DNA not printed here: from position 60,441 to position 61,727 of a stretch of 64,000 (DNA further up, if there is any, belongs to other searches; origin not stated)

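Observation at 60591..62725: Tandem paralogous radical-SAM enzymes with SPASM/twitch C-terminal cysteine clusters, translationally coupled to a DegT aminotransferase and a PP-loop amidotransferase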

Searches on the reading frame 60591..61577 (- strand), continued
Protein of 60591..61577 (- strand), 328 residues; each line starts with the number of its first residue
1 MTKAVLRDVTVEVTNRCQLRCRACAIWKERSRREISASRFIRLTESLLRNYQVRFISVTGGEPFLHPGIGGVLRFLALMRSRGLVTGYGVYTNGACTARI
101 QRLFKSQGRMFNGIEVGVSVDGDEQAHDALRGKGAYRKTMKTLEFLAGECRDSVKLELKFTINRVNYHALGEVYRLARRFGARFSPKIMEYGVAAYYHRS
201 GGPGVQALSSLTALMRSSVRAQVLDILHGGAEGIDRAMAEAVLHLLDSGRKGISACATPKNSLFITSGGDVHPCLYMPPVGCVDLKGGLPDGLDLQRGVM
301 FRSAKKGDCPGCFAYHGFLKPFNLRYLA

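Call 19: search_protein_families(library=ncbifam, proteins=[L001:310-1575:-, L001:1727-2623:+, L001:2620-3546:+, L001:3546-4721:+, L001:4699-5724:+, L001:5721-6728:+, L001:6725-7747:+], max_evalue=0.001)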
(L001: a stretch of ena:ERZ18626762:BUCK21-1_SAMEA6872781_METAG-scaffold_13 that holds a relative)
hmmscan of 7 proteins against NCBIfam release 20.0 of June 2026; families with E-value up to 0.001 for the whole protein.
L001:310-1575:- (421 aa): 27 families (the best 25 are shown)
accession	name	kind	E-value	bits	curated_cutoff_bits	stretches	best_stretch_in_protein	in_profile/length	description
TIGR04479.1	bcpD_PhpK_rSAM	subfamily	8.4e-35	120.1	600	1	141-360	191-411/504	PhpK family radical SAM P-methyltransferase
TIGR04072.2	rSAM_ladder_B12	equivalog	1e-33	116.6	360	1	34-393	22-384/443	lipid biosynthesis B12-binding/radical SAM protein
NF050148.1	rSAM_ApyD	equivalog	7e-33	113.9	750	1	89-380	90-392/645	RiPP biosynthesis radical SAM protein ApyD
TIGR03471.1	HpnJ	equivalog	5.7e-31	107.9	577.6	1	89-392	84-398/472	hopanoid biosynthesis associated radical SAM protein HpnJ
TIGR04014.1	B12_SAM_MJ_0865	equivalog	1e-29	103.6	360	1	86-381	49-358/434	methyl-coenzyme M reductase glutamine C-methyltransferase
TIGR04013.1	B12_SAM_MJ_1487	hypoth_equivalog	6.5e-26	91.1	251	1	72-378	42-354/382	TIGR04013 family B12-binding domain/radical SAM domain-containing protein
TIGR02026.1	BchE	equivalog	1e-23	84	481.35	1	87-394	77-400/497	magnesium-protoporphyrin IX monomethyl ester anaerobic oxidative cyclase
NF033070.1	rSAM_AprD4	equivalog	2.4e-21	76.1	500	1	165-378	163-387/456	AprD4 family radical SAM diol-dehydratase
TIGR04385.1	B12_rSAM_cofa1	equivalog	2e-20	73.4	450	1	184-364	190-370/438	B12 lower ligand biosynthesis radical SAM protein BzaD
NF038361.1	rSAM_Sden_1168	equivalog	7.3e-17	61.1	575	1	185-397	278-489/560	Sden_1168 family B12-binding radical SAM P-methyltransferase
TIGR04367.1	HpnR_B12_rSAM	equivalog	1.4e-15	56.8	650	1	80-339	68-334/490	hopanoid C-3 methylase HpnR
TIGR04295.1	B12_rSAM_oligo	hypoth_equivalog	2.7e-15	56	400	1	94-302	92-305/422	TIGR04295 family B12-binding domain-containing radical SAM protein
NF040542.1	rSAM_RCCLKC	equivalog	3.5e-15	56.1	450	1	87-333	63-325/423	arsinothricin biosynthesis radical SAM protein ArsL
NF045585.1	rSAM_slr0320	equivalog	4.2e-15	55.2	775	1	180-331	226-380/511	photosystem II high light acclimation radical SAM protein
TIGR03975.1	rSAM_ocin_1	subfamily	6.5e-14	51.3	281.85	1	41-357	98-429/606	RiPP maturation radical SAM C-methyltransferase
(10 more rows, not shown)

L001:1727-2623:+ (298 aa): 6 families
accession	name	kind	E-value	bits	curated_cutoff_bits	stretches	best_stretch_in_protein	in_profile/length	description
TIGR03573.1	WbuX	subfamily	5.7e-19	68.7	203.2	1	19-150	41-168/344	N-acetyl sugar amidotransferase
NF000848.1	PRK00074.1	equivalog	1.6e-05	23.7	400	1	25-104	201-282/512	glutamine-hydrolyzing GMP synthase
TIGR00884.1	guaA_Cterm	equivalog_domain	2.1e-05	24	338.75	1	26-103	5-83/310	glutamine-hydrolyzing GMP synthase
NF011259.0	PRK14665.1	equivalog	2.8e-05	23.2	364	1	38-151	6-121/360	tRNA 2-thiouridine(34) synthase MnmA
NF001138.1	PRK00143.1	equivalog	4.9e-05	22.4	284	1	40-150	2-120/345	tRNA 2-thiouridine(34) synthase MnmA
TIGR00268.2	TIGR00268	equivalog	8.9e-05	21.9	150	1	39-108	15-85/259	ATP-dependent sacrificial sulfur transferase LarE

L001:2620-3546:+ (308 aa): 15 families
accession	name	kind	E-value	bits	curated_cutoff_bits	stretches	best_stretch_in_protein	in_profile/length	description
TIGR00745.1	apbA_panE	subfamily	6.9e-41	140.5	141.35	1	5-290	1-292/305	2-dehydropantoate 2-reductase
NF005091.0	PRK06522.2-2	equivalog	5e-37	127.7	252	1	5-291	3-288/302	2-dehydropantoate 2-reductase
NF005089.0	PRK06522.1-4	subfamily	1.3e-21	77.4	223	2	155-294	177-312/326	2-dehydropantoate 2-reductase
NF005093.0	PRK06522.2-4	equivalog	1.1e-16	61.1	308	1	4-292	4-289/304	2-dehydropantoate 2-reductase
NF005092.1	PRK06522.2-3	equivalog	4.6e-15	55.6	500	1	6-288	3-283/296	2-dehydropantoate 2-reductase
NF004311.0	PRK05708.1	equivalog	6.2e-15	54.8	378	1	5-298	4-295/305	putative 2-dehydropantoate 2-reductase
NF006083.0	PRK08229.1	equivalog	9.8e-15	54.3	371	1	4-186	3-189/341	2-dehydropantoate 2-reductase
NF005088.0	PRK06522.1-2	subfamily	3.2e-14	52.7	371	1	6-290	3-292/308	2-dehydropantoate 2-reductase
NF004887.0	PRK06249.1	equivalog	7.1e-13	48.4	360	1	4-292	6-303/316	putative 2-dehydropantoate 2-reductase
NF009541.0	PRK12921.1-1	equivalog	1.2e-12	47.8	338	1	4-288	6-281/297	oxidoreductase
NF009542.0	PRK12921.1-4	equivalog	1.1e-11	44.6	288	1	5-294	3-277/286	oxidoreductase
NF009543.0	PRK12921.1-5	equivalog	7.3e-11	41.8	339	1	6-290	3-293/305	oxidoreductase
NF005087.0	PRK06522.1-1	equivalog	5.7e-10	38.8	351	1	5-288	2-277/296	2-dehydropantoate 2-reductase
NF005094.0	PRK06522.2-5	equivalog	1.3e-06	27.9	382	1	6-292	3-294/307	2-dehydropantoate 2-reductase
TIGR02356.1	adenyl_thiF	equivalog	8.7e-05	22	275.25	0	3-50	21-70/203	thiazole biosynthesis adenylyltransferase ThiF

L001:3546-4721:+ (391 aa): 8 families
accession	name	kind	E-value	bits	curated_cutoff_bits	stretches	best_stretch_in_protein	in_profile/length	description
TIGR02155.1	PA_CoA_ligase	equivalog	1.4e-18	66.6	646.3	1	30-326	44-354/422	phenylacetate--CoA ligase PaaK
NF045666.1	DVU1553_fam_AMP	equivalog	1e-16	60.9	300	1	32-278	59-313/331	DVU_1553 family AMP-dependent CoA ligase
NF041878.1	paak_haloarch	equivalog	1e-16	60.6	700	1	33-315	52-350/427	phenylacetate--CoA ligase PaaK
NF041217.1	BagE_FevW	exception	8.9e-13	48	800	1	64-276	76-292/424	bagremycin/ferroverdin synthetase BagE/FevW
TIGR03335.1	F390_ftsA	equivalog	4.4e-08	32.2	458.7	1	59-211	88-240/445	coenzyme F390 synthetase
NF053551.1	FlxY_rubin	equivalog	3.7e-07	29.2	520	1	191-340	218-372/424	flexirubin biosynthesis putative acyl-CoA ligase FlxY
TIGR02372.1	4_coum_CoA_lig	equivalog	8.2e-05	21.4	334.7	1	42-229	83-259/386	4-coumarate--CoA ligase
TIGR01733.1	AA-adenyl-dom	subfamily_domain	0.00016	20.6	317.4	1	63-220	126-281/409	amino acid adenylation domain-containing protein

L001:4699-5724:+ (341 aa): 52 families (the best 25 are shown)
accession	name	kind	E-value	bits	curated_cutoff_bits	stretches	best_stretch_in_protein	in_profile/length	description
NF047865.1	rSAM_PapB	equivalog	5.8e-23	81.6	340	1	12-211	3-210/330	PapB family radical SAM/SPASM ranthipeptide maturase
NF041298.1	rSAM_mat_DynA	equivalog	5.7e-15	55.1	450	1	19-176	8-174/356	dynobactin maturation radical SAM/SPASM protein DynA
NF041707.1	rSAM_YhhB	equivalog_domain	3.5e-14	52.5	445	1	16-185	6-191/369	cyclophane-forming radical SAM/SPASM peptide maturase YhhB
TIGR04068.1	rSAM_ocin_clost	equivalog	1.5e-12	47.2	500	1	16-145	88-229/462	Cys-rich peptide radical SAM maturase CcpM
TIGR03977.1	rSAM_pair_HxsC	equivalog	2.2e-12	46.5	267.9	1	13-106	26-117/292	His-Xaa-Ser system radical SAM maturase HxsC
TIGR03978.1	rSAM_paired_1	equivalog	1.6e-11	43.7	370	1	16-152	87-232/466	His-Xaa-Ser system radical SAM maturase HxsB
TIGR04051.1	rSAM_NirJ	equivalog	2.2e-11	43.3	515.45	1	17-166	7-153/354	heme d1 biosynthesis radical SAM protein NirJ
NF038170.1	lachnocin_rSAM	equivalog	7.8e-11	41.5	550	1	8-146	72-221/440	lachnocin radical SAM maturase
TIGR04546.1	rSAM_ahbC_deAc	equivalog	8.3e-11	41.3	650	1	16-169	43-193/390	12,18-didecarboxysiroheme deacetylase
NF041718.1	rSAM_phane_AMC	equivalog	9.9e-11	41.2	425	1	19-184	13-183/362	cyclophane-forming radical SAM peptide maturase AmcB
NF045574.1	sacti_mat_StsB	exception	1.1e-10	40.9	625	1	7-185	91-265/466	StsB family radical SAM/SPASM domain sactipeptide maturase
TIGR04251.1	SCM_rSAM_ScmF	equivalog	1.4e-10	41.2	400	1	11-185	3-178/353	SynChlorMet cassette radical SAM/SPASM protein ScmF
TIGR04054.1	rSAM_NirJ1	equivalog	3.2e-10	39.2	650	1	16-165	40-186/387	putative heme d1 biosynthesis radical SAM protein NirJ1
TIGR04163.1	rSAM_cobopep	equivalog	6.8e-10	38.3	375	1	8-146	60-206/428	peptide-modifying radical SAM enzyme CbpB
TIGR04250.1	SCM_rSAM_ScmE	equivalog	1e-09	37.8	400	1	13-192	4-182/358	SynChlorMet cassette radical SAM/SPASM protein ScmE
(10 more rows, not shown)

L001:5721-6728:+ (335 aa): 32 families (the best 25 are shown)
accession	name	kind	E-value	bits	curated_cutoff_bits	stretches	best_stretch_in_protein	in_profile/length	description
TIGR04317.1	W_rSAM_matur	equivalog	6.6e-23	81.4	380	1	33-207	8-180/349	tungsten cofactor oxidoreductase radical SAM maturase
TIGR02668.1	moaA_archaeal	equivalog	8.7e-15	54.5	325.25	1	32-188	13-163/303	GTP 3',8-cyclase MoaA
TIGR02666.1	moaA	equivalog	3.2e-14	52.6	284.05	1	33-167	14-153/336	GTP 3',8-cyclase MoaA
NF050035.1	rSAM_WgK_link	exception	1.5e-13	50.5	650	1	24-165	4-144/367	radical SAM/SPASM peptide maturase WgkB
NF001199.0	PRK00164.2-1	equivalog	1.8e-13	50.3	231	1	32-163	15-144/308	GTP 3',8-cyclase MoaA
TIGR04311.1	rSAM_Geo_metal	subfamily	3.3e-12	46.2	400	1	31-217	5-191/423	radical SAM/SPASM family putative metalloenzyme maturase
TIGR04251.1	SCM_rSAM_ScmF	equivalog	7.2e-12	45.3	400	1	34-204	9-175/353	SynChlorMet cassette radical SAM/SPASM protein ScmF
TIGR02109.1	PQQ_syn_pqqE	equivalog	2.4e-11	43.2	381.35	1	31-207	9-178/358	pyrroloquinoline quinone biosynthesis protein PqqE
NF033640.1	N_Twi_rSAM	subfamily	2.1e-10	40.2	170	1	22-148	103-248/398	twitch domain-containing radical SAM protein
TIGR04321.1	spiroSPASM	subfamily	2.2e-09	36.5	250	1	28-166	230-378/510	spiro-SPASM protein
NF038283.1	viperin_w_prok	equivalog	3e-09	36.5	180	1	34-200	7-177/281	viperin family antiviral radical SAM protein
TIGR04250.1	SCM_rSAM_ScmE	equivalog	6e-09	35.3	400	1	28-165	2-138/358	SynChlorMet cassette radical SAM/SPASM protein ScmE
TIGR03962.1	mycofact_rSAM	equivalog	9.2e-09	34.9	265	1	33-204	16-179/339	mycofactocin radical SAM maturase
TIGR02495.1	NrdG2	equivalog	1.8e-08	33.9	131.15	1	38-168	25-151/193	anaerobic ribonucleoside-triphosphate reductase activating protein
TIGR04054.1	rSAM_NirJ1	equivalog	2.1e-08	33.2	650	1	27-131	35-134/387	putative heme d1 biosynthesis radical SAM protein NirJ1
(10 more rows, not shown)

L001:6725-7747:+ (340 aa): 51 families (the best 25 are shown)
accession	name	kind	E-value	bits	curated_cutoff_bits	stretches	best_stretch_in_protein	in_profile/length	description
NF047865.1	rSAM_PapB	equivalog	3.5e-26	92.2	340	1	15-208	5-210/330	PapB family radical SAM/SPASM ranthipeptide maturase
NF041718.1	rSAM_phane_AMC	equivalog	7.8e-17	61.3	425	1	16-183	9-185/362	cyclophane-forming radical SAM peptide maturase AmcB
TIGR03978.1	rSAM_paired_1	equivalog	9.4e-14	51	370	1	13-181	82-265/466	His-Xaa-Ser system radical SAM maturase HxsB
TIGR04068.1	rSAM_ocin_clost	equivalog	1.7e-13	50.3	500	1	10-153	81-240/462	Cys-rich peptide radical SAM maturase CcpM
NF040492.1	not_ScfB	exception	1.2e-12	47.5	855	1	14-196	96-295/450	ScfB-related radical SAM/SPASM orphan maturase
NF041298.1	rSAM_mat_DynA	equivalog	7.2e-12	44.9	450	1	20-175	8-176/356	dynobactin maturation radical SAM/SPASM protein DynA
NF035951.1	rSAM_RumMC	equivalog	1.1e-11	44.1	720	1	11-127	110-239/510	RumMC family radical SAM sactipeptide maturase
TIGR03974.1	rSAM_six_Cys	equivalog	2e-11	43.5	425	1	10-189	94-289/451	thioether cross-link-forming SCIFF peptide maturase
TIGR04163.1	rSAM_cobopep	equivalog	2.4e-11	43.1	375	1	14-173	65-235/428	peptide-modifying radical SAM enzyme CbpB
TIGR04250.1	SCM_rSAM_ScmE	equivalog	3e-11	42.8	400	1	18-174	8-166/358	SynChlorMet cassette radical SAM/SPASM protein ScmE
TIGR03942.1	sulfatase_rSAM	equivalog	3.5e-11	42.8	349.45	1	21-186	9-189/363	anaerobic sulfatase maturase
TIGR04115.1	rSAM_Cxxx_rpt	equivalog_domain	7.5e-11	42.1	350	1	17-208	6-218/359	radical SAM peptide maturase, CXXX-repeat target family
NF038170.1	lachnocin_rSAM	equivalog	7.7e-11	41.5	550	1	12-123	75-199/440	lachnocin radical SAM maturase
TIGR03977.1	rSAM_pair_HxsC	equivalog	1.3e-10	40.7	267.9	1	13-102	25-115/292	His-Xaa-Ser system radical SAM maturase HxsC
TIGR04084.1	rSAM_AF0577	subfamily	5.2e-10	38.8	225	1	17-181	1-159/347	TIGR04084 family radical SAM/SPASM domain-containing protein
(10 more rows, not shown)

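Call 20: search_protein_families(library=pfam, proteins=[L001:310-1575:-, L001:1727-2623:+, L001:2620-3546:+, L001:3546-4721:+, L001:4699-5724:+, L001:5721-6728:+, L001:6725-7747:+], max_evalue=0.01)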
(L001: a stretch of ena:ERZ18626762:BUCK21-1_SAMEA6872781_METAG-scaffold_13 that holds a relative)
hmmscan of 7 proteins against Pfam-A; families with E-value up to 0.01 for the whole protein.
L001:310-1575:- (421 aa): 2 families
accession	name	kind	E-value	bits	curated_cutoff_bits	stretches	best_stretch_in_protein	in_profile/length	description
PF04055.27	Radical_SAM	-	5.3e-19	69.4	29.5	1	193-355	2-166/166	Radical SAM superfamily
PF02310.24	B12-binding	-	0.0067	16.7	32.1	0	35-130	19-111/121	B12 binding domain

L001:1727-2623:+ (298 aa): 3 families
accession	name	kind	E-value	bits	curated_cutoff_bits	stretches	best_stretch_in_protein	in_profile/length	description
PF02540.23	NAD_synthase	-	0.0026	17.3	21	1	38-106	19-88/242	NAD synthase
PF03054.22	tRNA_Me_trans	-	0.0031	17.6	20.6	0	39-131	2-104/202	tRNA methyl transferase HUP domain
PF24167.1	DUF7411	-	0.0036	17.3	28.7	1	40-117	3-77/194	Family of unknown function (DUF7411)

L001:2620-3546:+ (308 aa): 3 families
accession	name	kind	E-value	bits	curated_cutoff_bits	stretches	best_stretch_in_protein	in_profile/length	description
PF08546.17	ApbA_C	-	6.2e-19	69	22.7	1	176-296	3-121/125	Ketopantoate reductase PanE/ApbA C terminal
PF02558.23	ApbA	-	1.3e-17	64.2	22.2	1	6-151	1-146/150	Ketopantoate reductase PanE/ApbA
PF00899.27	ThiF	-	0.00072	19.2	28.1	1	4-34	21-53/238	ThiF family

L001:3546-4721:+ (391 aa): 1 family
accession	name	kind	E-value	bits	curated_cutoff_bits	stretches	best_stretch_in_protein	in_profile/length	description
PF00501.34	AMP-binding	-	3e-08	33.3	29.9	1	62-223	167-335/384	AMP-binding enzyme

L001:4699-5724:+ (341 aa): 2 families
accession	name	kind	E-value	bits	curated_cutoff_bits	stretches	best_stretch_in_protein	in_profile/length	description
PF04055.27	Radical_SAM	-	6e-22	79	29.5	1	18-169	3-158/166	Radical SAM superfamily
PF13353.11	Fer4_12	-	0.0015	19.2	22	1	19-95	12-90/137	4Fe-4S single cluster domain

L001:5721-6728:+ (335 aa): 2 families
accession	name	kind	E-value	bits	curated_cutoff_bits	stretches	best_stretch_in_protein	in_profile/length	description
PF04055.27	Radical_SAM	-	5.8e-16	59.5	29.5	1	33-166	1-138/166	Radical SAM superfamily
PF13186.11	SPASM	-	1e-05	26.1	21.5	1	241-306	1-66/67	Iron-sulfur cluster-binding domain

L001:6725-7747:+ (340 aa): 2 families
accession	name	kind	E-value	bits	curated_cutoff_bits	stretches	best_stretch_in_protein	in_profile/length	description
PF04055.27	Radical_SAM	-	6.1e-17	62.7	29.5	1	19-160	3-152/166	Radical SAM superfamily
PF13353.11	Fer4_12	-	8.4e-05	23.3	22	1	17-101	10-98/137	4Fe-4S single cluster domain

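Call 24: search_solved_structures(query=A2, max_evalue=1, show_alignments=0)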
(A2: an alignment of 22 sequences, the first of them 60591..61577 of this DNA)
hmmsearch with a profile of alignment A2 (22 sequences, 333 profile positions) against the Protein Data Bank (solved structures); distinct sequences matched with E-value up to 1: 28.
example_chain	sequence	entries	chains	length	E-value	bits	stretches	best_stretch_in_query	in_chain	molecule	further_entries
6efn_A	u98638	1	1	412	4.5e-20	75.2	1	9-179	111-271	Sporulation killing factor maturation protein SkfB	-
8ai6_A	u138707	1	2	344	1.7e-07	33.9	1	8-121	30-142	Putative peptide biosynthesis protein YydG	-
8ai1_A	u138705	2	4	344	1.8e-07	33.8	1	8-121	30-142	Putative peptide biosynthesis protein YydG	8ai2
8ai3_A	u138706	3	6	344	1.9e-07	33.8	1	8-121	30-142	Putative peptide biosynthesis protein YydG | Radical SAM core domain-containing protein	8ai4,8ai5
5wgg_A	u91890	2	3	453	2.1e-07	33.6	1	3-318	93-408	Radical SAM domain protein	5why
6q2p_A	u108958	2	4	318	9.5e-07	31.4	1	13-169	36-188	Radical S-adenosyl methionine domain-containing protein 2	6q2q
5vsl_A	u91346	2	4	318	9.5e-07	31.4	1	13-169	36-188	Radical S-adenosyl methionine domain-containing protein 2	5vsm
7vob_C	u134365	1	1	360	3e-06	29.8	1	11-175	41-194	Cytosylglucuronate decarboxylase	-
7voc_C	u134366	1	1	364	3.1e-06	29.8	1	11-175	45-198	Cytosylglucuronate decarboxylase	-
2fb2_A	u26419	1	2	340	7.1e-06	28.6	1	6-98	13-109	Molybdenum cofactor biosynthesis protein A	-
1tv7_A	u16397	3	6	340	1.3e-05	27.7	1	6-98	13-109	Molybdenum cofactor biosynthesis protein A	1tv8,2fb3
7n7h_A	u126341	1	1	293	2.8e-05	26.6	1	13-168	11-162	VIPERIN-LIKE ENZYME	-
7tol_A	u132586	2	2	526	3.4e-05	26.3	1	11-110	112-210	glycerol dibiphytanyl glycerol tetraether - macrocyclic archaeol synthase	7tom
7wzv_A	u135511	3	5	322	0.00018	24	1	11-96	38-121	4Fe-4S cluster-binding domain-containing protein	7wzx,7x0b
9gm3_A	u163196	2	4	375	0.00029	23.3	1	3-149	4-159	ChlB radical SAM domain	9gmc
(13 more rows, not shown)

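Call 40: predict_structure(alignment_id=A2)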
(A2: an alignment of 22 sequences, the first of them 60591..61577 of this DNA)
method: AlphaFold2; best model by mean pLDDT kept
length: 328 residues; sequences in the alignment: 22
mean_pLDDT: 92.4   pTM: 0.91
mean pLDDT of the five models: 92.4, 92.1, 91.4, 90.8, 90.1
residues with pLDDT >= 90: 255; 70-90: 57; 50-70: 15; < 50: 1
segments of 3 or more residues with pLDDT < 50: none
pLDDT, mean of each block of 10 residues (from residue 1): 91 93 82 95 98 97 97 98 98 96 94 96 96 95 98 96 96 98 93 66 76 96 96 92 91 92 95 92 96 96 91 76 85
secondary structure, 60 per line:
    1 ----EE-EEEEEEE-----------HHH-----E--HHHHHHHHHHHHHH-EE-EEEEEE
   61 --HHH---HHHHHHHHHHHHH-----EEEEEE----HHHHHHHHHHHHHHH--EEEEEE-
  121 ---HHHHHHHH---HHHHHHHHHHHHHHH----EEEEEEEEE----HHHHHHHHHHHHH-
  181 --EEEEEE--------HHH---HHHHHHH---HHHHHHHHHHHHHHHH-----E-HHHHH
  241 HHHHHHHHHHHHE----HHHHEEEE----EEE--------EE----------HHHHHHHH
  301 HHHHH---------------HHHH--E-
elements in order: E8-14 H37-50 E55-60 H69-81 E87-92 H97-111 E114-119 H124-131 H135-149 E154-162 H167-179 E183-188 H203-209 H213-228 H236-252 H258-261 E262-265 E270-272 H293-305 H321-324

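Call 49: fold_search(model_id=the predicted structure, library=pdb)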
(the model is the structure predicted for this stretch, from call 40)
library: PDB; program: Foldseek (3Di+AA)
matches with E <= 10: 1717; with E <= 0.001: 79
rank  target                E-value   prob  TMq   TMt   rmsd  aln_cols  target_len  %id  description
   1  6efn                  1.2e-14  1.00  0.66  0.57   4.4       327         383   21  Structure of a RiPP maturase, SkfB (released 2018-10-24)
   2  7vob                  5.8e-12  1.00  0.70  0.70   4.3       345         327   17  The crystal structure of a Radical SAM Enzyme BlsE involved in the Biosynthesis of Blasticidin S (released 2022-05-04)
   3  5wgg_A                1.5e-11  1.00  0.60  0.47   7.6       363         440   17  Structural Insights into Thioether Bond Formation in the Biosynthesis of Sactipeptides (released 2017-07-26)
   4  5v1s_A                3.0e-11  1.00  0.65  0.52   7.3       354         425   15  Crystal structure of Streptococcus suis SuiB bound to S-adenosylmethionine (released 2017-08-30)
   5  6q2p_B                7.4e-11  1.00  0.61  0.67   7.8       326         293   16  Crystal structure of mouse viperin bound to cytidine triphosphate and S-adenosylhomocysteine (released 2020-01-22)
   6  5why_A                8.8e-11  1.00  0.64  0.52   5.5       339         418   18  Structural Insights into Thioether Bond Formation in the Biosynthesis of Sactipeptides (released 2017-07-26)
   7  6q2p_A                9.3e-11  1.00  0.61  0.68   7.8       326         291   16  Crystal structure of mouse viperin bound to cytidine triphosphate and S-adenosylhomocysteine (released 2020-01-22)
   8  5v1q_B                1.5e-10  1.00  0.64  0.49   7.5       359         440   16  Crystal structure of Streptococcus suis SuiB (released 2017-08-30)
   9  9dfw_C                1.9e-10  1.00  0.58  0.67   6.4       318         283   15  X-ray crystal structure of an engineered Viperin-like enzyme from T. virens with bound CTP and SAM (released 2025-02-12)
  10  5v1t_A                2.0e-10  1.00  0.63  0.48   5.7       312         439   16  Crystal structure of Streptococcus suis SuiB bound to precursor peptide SuiA (released 2017-08-30)
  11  6q2q_B                2.1e-10  1.00  0.60  0.67   8.0       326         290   13  Crystal structure of mouse viperin bound to uridine triphosphate and S-adenosylhomocysteine (released 2020-01-22)
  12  6q2q_A                2.4e-10  1.00  0.60  0.67   7.8       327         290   16  Crystal structure of mouse viperin bound to uridine triphosphate and S-adenosylhomocysteine (released 2020-01-22)
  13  5v1q_A                3.6e-10  1.00  0.62  0.49   5.4       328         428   15  Crystal structure of Streptococcus suis SuiB (released 2017-08-30)
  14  9dgw_A                7.9e-10  1.00  0.58  0.67   6.3       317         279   14  X-ray crystal structure of the Viperin-like enzyme from T. virens with bound CTP and SAM (released 2025-02-12)
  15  5v1s_B                8.4e-10  1.00  0.61  0.48   5.9       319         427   16  Crystal structure of Streptococcus suis SuiB bound to S-adenosylmethionine (released 2017-08-30)
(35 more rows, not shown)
